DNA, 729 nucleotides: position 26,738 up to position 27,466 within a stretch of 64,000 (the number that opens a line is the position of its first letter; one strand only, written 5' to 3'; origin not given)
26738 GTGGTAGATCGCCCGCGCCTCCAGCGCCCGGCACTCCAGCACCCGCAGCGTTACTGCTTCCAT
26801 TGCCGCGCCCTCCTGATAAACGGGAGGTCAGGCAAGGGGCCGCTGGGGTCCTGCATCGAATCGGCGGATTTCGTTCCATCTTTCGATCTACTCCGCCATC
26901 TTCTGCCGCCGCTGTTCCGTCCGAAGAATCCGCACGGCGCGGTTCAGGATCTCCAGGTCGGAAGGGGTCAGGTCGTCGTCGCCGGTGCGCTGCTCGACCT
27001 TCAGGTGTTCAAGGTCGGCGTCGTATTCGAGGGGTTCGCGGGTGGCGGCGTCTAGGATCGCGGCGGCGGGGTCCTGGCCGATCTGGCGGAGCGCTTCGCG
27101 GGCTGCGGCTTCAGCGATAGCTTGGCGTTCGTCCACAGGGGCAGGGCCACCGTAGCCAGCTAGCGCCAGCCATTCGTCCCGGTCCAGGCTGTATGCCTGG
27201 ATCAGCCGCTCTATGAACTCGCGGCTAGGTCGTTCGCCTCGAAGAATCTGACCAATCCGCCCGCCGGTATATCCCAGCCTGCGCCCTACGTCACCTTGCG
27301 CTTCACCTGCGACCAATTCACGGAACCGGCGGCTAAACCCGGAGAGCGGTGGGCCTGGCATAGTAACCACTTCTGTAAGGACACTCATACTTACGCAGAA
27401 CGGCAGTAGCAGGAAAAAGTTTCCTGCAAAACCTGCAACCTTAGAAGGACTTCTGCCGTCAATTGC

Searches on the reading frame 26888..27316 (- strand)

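Call 74: search_protein_families(library=pfam, proteins=[window:26888-27316:-], max_evalue=0.01)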
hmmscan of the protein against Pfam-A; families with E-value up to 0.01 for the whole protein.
window:26888-27316:- (142 aa): 2 families
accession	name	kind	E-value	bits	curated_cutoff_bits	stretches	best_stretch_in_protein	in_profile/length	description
PF13560.12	HTH_31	-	1.7e-08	35.1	27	1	7-51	17-63/64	Helix-turn-helix domain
PF01381.28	HTH_3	-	0.0061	17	23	0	7-49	12-55/55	Helix-turn-helix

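Call 75: search_protein_families(library=phrogs, proteins=[window:26888-27316:-], max_evalue=0.001)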
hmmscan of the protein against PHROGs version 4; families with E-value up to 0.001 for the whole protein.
window:26888-27316:- (142 aa): 0 families
